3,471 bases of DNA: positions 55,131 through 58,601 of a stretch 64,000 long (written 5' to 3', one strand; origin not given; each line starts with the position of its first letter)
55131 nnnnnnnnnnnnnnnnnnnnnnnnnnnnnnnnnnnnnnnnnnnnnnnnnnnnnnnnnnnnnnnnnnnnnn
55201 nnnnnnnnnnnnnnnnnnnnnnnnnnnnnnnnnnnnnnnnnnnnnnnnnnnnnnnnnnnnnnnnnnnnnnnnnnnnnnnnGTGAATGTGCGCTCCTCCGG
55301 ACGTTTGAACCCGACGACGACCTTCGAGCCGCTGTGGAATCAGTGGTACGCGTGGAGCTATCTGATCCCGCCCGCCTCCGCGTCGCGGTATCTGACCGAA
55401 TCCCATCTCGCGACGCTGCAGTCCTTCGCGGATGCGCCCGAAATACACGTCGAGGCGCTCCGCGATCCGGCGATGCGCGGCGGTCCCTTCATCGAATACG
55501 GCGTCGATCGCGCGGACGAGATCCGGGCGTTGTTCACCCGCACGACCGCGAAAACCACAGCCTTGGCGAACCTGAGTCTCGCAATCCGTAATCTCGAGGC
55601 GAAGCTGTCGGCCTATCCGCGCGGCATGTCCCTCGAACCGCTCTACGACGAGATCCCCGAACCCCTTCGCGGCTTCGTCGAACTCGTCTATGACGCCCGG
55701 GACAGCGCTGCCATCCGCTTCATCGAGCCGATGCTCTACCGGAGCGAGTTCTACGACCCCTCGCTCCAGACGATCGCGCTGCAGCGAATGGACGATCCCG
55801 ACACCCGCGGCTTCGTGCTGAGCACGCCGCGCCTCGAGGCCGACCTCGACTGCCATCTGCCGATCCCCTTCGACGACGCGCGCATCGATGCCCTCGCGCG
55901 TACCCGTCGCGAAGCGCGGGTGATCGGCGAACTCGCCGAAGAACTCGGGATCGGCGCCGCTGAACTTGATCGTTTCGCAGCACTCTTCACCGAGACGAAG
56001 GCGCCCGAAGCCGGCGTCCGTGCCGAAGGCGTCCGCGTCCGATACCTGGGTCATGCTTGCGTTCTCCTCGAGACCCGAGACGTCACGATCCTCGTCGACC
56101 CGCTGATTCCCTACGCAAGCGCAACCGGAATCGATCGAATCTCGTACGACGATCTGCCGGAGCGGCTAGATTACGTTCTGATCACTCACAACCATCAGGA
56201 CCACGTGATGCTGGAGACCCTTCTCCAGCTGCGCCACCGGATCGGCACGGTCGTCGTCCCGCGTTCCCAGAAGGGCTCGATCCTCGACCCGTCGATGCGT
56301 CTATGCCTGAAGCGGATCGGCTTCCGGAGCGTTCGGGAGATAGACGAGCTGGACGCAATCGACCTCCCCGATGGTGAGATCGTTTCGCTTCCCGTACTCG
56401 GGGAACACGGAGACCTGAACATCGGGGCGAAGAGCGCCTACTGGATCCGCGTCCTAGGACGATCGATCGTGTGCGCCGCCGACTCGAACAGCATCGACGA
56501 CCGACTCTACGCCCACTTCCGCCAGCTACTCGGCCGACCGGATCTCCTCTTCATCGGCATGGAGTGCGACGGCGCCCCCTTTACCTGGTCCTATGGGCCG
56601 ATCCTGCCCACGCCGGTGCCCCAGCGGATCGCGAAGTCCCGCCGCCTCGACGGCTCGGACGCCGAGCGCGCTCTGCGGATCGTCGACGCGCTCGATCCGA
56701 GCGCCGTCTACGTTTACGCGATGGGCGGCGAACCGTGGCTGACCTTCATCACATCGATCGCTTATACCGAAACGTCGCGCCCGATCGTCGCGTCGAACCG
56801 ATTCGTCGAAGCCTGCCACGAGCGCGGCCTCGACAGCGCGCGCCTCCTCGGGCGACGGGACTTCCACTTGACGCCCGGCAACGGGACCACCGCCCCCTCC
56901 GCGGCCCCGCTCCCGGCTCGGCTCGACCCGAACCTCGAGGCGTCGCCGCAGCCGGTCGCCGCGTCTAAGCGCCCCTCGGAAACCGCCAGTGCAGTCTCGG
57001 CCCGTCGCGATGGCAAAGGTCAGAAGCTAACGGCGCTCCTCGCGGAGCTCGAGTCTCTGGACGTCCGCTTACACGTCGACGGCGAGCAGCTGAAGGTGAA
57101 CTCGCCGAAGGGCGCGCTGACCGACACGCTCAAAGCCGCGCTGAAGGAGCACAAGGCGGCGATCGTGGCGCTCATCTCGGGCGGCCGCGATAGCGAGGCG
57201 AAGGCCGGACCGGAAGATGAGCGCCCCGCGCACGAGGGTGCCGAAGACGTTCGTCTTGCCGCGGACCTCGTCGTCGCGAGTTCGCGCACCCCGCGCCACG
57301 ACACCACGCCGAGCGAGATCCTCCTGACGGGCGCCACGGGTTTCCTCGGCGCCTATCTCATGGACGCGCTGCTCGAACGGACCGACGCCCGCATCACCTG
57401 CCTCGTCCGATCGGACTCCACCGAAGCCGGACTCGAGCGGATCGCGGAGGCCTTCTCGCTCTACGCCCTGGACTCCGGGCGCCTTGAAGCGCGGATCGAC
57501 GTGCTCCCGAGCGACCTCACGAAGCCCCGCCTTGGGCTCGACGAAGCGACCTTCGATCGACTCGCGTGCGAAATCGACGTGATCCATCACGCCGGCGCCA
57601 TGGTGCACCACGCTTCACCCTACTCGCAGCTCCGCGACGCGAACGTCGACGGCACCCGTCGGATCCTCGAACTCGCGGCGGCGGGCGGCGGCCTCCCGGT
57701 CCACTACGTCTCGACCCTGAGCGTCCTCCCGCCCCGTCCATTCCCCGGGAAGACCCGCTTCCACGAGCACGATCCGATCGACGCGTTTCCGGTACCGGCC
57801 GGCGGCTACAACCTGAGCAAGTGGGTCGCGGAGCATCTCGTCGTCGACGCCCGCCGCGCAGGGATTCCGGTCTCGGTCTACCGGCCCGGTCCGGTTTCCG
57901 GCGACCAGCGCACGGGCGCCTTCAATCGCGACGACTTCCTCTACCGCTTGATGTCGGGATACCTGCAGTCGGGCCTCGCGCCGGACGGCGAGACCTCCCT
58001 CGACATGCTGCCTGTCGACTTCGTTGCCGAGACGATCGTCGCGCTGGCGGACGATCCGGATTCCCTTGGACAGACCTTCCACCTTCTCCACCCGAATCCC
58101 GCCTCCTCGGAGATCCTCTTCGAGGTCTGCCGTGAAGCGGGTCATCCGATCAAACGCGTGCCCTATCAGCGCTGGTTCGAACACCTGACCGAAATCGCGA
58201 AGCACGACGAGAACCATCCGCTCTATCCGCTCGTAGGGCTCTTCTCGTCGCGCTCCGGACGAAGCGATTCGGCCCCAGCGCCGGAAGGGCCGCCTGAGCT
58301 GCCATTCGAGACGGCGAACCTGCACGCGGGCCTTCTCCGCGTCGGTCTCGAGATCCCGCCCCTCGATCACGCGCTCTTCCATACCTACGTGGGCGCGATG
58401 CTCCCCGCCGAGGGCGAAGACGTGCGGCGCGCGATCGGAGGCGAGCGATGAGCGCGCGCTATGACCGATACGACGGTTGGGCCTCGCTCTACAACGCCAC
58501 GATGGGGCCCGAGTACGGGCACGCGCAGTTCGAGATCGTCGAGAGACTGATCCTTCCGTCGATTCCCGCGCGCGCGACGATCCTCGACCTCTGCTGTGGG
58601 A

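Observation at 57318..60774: Release cassette: reductase, SAM methyltransferase and class-III aminotransferase suggest a C-terminal amine (possibly N-methylated)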

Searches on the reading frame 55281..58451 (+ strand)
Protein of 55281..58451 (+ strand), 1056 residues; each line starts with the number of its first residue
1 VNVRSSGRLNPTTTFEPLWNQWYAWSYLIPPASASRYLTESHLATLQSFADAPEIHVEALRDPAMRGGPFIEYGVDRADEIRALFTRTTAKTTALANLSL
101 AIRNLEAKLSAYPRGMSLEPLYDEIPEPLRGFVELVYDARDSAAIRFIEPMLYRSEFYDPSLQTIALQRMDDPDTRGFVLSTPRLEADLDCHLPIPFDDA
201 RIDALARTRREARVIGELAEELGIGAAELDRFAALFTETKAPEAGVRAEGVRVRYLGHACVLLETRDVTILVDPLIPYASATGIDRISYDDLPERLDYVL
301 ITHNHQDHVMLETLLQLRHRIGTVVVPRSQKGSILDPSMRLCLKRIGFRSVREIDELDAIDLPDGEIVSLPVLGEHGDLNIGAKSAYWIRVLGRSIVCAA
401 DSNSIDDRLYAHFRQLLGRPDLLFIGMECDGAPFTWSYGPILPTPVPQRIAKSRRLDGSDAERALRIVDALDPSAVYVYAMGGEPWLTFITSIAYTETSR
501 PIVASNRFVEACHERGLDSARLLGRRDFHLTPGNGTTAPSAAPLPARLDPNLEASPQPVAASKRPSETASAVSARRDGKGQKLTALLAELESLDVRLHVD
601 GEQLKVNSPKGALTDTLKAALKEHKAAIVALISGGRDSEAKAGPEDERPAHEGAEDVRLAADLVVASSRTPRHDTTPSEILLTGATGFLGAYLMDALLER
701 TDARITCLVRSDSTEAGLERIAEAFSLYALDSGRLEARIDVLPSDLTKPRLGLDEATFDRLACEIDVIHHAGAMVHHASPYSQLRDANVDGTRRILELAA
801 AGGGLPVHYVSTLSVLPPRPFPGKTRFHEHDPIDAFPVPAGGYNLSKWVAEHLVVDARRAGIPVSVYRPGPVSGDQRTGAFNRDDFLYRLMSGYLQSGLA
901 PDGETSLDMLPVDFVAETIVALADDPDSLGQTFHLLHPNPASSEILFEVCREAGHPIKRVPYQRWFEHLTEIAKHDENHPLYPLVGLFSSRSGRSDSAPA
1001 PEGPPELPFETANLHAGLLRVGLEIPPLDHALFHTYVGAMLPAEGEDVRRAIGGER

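Call 6: search_protein_families(library=pfam, proteins=[window:55281-58451:+], max_evalue=0.001)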
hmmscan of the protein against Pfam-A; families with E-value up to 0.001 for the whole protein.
window:55281-58451:+ (1056 aa): 9 families
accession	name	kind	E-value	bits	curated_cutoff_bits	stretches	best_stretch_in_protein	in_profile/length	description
PF18456.6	CmlA_N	-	3e-73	246.4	25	1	8-238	1-230/232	Diiron non-heme beta-hydroxylase N-terminal domain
PF07993.18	NAD_binding_4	-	8.1e-63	212.4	20.1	1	682-919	1-258/258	Male sterility protein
PF01370.27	Epimerase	-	1.3e-16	61.2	20.9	1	680-929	1-231/240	NAD dependent epimerase/dehydratase family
PF18563.6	TubC_N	-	5.3e-15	55.7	26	1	585-631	3-49/52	TubC N-terminal docking domain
PF13483.12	Lactamase_B_3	-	2.1e-11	44.5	24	1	252-394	1-103/160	Beta-lactamase superfamily domain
PF12706.13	Lactamase_B_2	-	2.1e-09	37.7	27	1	270-426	3-163/200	Beta-lactamase superfamily domain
PF01073.25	3Beta_HSD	-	6.4e-08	32.4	22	1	682-857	2-160/280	3-beta hydroxysteroid dehydrogenase/isomerase family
PF16363.11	GDP_Man_Dehyd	-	1.3e-06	28.5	27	1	681-866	1-177/332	GDP-mannose 4,6 dehydratase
PF00753.33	Lactamase_B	-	1.6e-06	28.7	22.7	1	257-327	5-75/196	Metallo-beta-lactamase superfamily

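Call 18: search_protein_families(library=ncbifam, proteins=[window:55281-58451:+], max_evalue=0.001)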
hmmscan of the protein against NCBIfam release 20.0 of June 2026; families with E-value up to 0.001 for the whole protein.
window:55281-58451:+ (1056 aa): 13 families
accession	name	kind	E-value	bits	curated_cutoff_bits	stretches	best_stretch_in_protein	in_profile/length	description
TIGR01746.1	Thioester-redct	subfamily_domain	1.8e-97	326.9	213.35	1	680-1038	2-363/371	thioester reductase domain-containing protein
NF038078.1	NRPS_MxcG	equivalog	1.1e-76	258.2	2300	1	643-1038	1048-1431/1442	myxochelin non-ribosomal peptide synthetase MxcG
TIGR03443.1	alpha_am_amid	equivalog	1.5e-60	204.8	1030.1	1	645-988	937-1299/1390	L-aminoadipate-semialdehyde dehydrogenase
NF041592.1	carboxyl_red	equivalog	1.2e-45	155.6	1300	1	658-991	745-1110/1160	carboxylic acid reductase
NF005539.0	PRK07201.1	equivalog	1.4e-36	126.5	549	1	680-961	3-274/657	SDR family oxidoreductase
NF047350.1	aureusi_NRPS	equivalog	9.7e-22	75.8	2500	1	678-963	2028-2308/2373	aureusimine non-ribosomal peptide synthetase AusA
TIGR03466.1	HpnA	hypoth_equivalog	2.1e-12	46.6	367.65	1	680-966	3-259/327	hopanoid-associated sugar epimerase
NF001911.0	PRK00685.1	equivalog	1.2e-09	38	144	1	252-324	2-67/228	metal-dependent hydrolase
NF042422.1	oxyalk_red_OleD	equivalog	1.6e-05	24.5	580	0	759-915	57-207/329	2-alkyl-3-oxoalkanoate reductase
NF041803.1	NRPS_SolG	exception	2e-05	22.3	2200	1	585-639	6-61/1163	solanimycin non-ribosomal peptide synthetase SolG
NF052578.1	StrlDmthSdmBMthl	equivalog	2.8e-05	24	600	0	681-722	4-44/328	sterol demethylase protein SdmB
NF043036.1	ErythonDh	equivalog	0.00023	20.5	325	1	679-861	2-167/321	D-erythronate dehydrogenase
TIGR03675.1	arCOG00543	equivalog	0.00053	18.3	580.2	1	254-311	184-244/631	beta-CASP ribonuclease aCPSF1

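Call 79: find_homologous_proteins(query=window:55281-58451:+, max_evalue=1e-30)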
Query window:55281-58451:+ (1056 aa): 213 proteins with E <= 1e-30 among 8000 candidates; the best 120 are listed.
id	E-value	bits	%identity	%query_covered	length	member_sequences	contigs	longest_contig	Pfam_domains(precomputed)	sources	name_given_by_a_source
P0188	0.0e+0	2386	100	100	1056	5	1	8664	PF12706.14,PF16363.12,PF01073.26,PF18563.7,PF18456.7,PF07993.19,PF13483.13,PF00753.34,PF01370.28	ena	-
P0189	0.0e+0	1756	74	100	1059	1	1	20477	PF12706.14,PF16363.12,PF01073.26,PF18563.7,PF18456.7,PF07993.19,PF13483.13,PF00753.34,PF01370.28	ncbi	ncbi:MAG: thioester reductase domain-containing protein [Myxococcota bacterium]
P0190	0.0e+0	1252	56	98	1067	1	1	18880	PF12706.14,PF01073.26,PF18563.7,PF18456.7,PF07993.19,PF13483.13,PF01370.28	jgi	jgi:thioester reductase-like protein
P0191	0.0e+0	1219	54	98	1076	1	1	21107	PF12706.14,PF04321.24,PF01073.26,PF18563.7,PF18456.7,PF07993.19,PF13483.13,PF00753.34,PF01370.28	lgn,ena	-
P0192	0.0e+0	1213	52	99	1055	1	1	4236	PF12706.14,PF01073.26,PF18563.7,PF18456.7,PF07993.19,PF13483.13,PF00753.34,PF01370.28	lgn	-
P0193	0.0e+0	1197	52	98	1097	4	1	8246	PF12706.14,PF04321.24,PF01073.26,PF18563.7,PF18456.7,PF07993.19,PF13483.13,PF00753.34,PF01370.28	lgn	-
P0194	0.0e+0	1197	55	60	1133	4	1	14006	PF12706.14,PF01073.26,PF18563.7,PF18456.7,PF07993.19,PF13483.13,PF00753.34,PF01370.28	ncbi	ncbi:MAG: thioester reductase domain-containing protein [Leptolyngbyaceae cyanobacterium]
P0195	0.0e+0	1182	53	98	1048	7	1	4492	PF12706.14,PF04321.24,PF01073.26,PF18563.7,PF18456.7,PF07993.19,PF13483.13,PF01370.28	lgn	-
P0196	0.0e+0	1173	52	98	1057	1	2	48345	PF12706.14,PF16363.12,PF01073.26,PF18563.7,PF18456.7,PF07993.19,PF13483.13,PF01370.28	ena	-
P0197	0.0e+0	1167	51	98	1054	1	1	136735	PF12706.14,PF01073.26,PF18563.7,PF18456.7,PF07993.19,PF13483.13,PF01370.28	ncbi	ncbi:MAG: thioester reductase domain-containing protein [Cyanobacteria bacterium P01_D01_bin.156]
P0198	0.0e+0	1164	52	98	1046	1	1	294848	PF12706.14,PF01073.26,PF18563.7,PF18456.7,PF07993.19,PF13483.13,PF01370.28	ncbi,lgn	ncbi:MAG: thioester reductase domain-containing protein [Cyanobacteria bacterium P01_B01_bin.77]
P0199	0.0e+0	1160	52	98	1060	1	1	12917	PF12706.14,PF18563.7,PF18456.7,PF07993.19,PF13483.13,PF01370.28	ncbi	ncbi:MAG: thioester reductase domain-containing protein [Cyanobacteria bacterium P01_H01_bin.15]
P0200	0.0e+0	1153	52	98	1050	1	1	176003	PF12706.14,PF01073.26,PF18563.7,PF18456.7,PF07993.19,PF13483.13,PF01370.28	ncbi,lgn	-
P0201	0.0e+0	1152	51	98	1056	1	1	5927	PF12706.14,PF02719.22,PF01073.26,PF18563.7,PF18456.7,PF07993.19,PF13483.13,PF01370.28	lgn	-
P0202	0.0e+0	1151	51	98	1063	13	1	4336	PF12706.14,PF01073.26,PF18563.7,PF18456.7,PF07993.19,PF13483.13,PF01370.28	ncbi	ncbi:MAG: thioester reductase domain-containing protein [Cyanobacteria bacterium P01_A01_bin.137]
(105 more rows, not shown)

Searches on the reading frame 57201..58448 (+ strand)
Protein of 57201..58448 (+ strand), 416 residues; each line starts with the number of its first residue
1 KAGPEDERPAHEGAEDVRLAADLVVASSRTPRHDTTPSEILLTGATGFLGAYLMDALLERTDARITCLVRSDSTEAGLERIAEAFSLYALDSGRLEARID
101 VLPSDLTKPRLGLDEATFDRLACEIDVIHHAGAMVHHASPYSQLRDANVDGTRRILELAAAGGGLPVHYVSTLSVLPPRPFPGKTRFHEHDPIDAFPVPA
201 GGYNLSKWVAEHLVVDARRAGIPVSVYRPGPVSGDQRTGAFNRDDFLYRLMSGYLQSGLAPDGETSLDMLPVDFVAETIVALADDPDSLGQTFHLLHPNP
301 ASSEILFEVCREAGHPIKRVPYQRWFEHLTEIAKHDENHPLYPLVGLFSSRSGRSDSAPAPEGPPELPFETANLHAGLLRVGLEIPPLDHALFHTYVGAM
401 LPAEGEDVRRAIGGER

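Call 72: search_solved_structures(query=window:57201-58448:+, max_evalue=1e-10)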
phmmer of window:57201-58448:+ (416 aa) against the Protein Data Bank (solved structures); distinct sequences matched with E-value up to 1e-10: 13.
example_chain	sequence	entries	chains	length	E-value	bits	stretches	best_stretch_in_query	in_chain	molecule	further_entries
4u7w_A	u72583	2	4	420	8.1e-78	265.5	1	16-400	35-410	MxaA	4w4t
8v1x_A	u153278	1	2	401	3.3e-68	233.8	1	7-400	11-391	Type I polyketide synthase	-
5msc_A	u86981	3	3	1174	2.1e-36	129.1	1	23-330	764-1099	Carboxylic acid reductase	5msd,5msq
5msp_A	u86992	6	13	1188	8.2e-36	127.1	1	20-396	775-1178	Thioester reductase domain-containing protein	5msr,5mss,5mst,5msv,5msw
4dqv_A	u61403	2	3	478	7.8e-34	120.6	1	19-345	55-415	PROBABLE PEPTIDE SYNTHETASE NRP (PEPTIDE SYNTHASE) | Peptide synthetase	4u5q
5mso_A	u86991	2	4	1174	1.5e-32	116.4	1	21-330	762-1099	Carboxylic acid reductase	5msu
6nki_A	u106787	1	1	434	9.8e-21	77.4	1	26-366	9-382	NRPS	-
8aep_A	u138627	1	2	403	1.2e-19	73.9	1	26-340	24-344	Acetyl-CoA synthetase-like protein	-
6vtj_A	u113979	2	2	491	5.2e-18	68.5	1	39-325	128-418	Non-ribosomal peptide synthetase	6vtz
9x29_A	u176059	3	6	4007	5.2e-17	65.2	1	39-326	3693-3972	PKS-NRPS hybrid synthetase psoA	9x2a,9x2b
9x2c_A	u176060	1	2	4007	6.9e-17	64.8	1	39-326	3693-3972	PKS-NRPS hybrid synthetase psoA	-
4f6c_A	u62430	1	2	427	4e-14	55.7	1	39-310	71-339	AusA reductase domain protein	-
4f6l_B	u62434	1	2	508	6e-14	55.1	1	39-310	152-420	AusA reductase domain protein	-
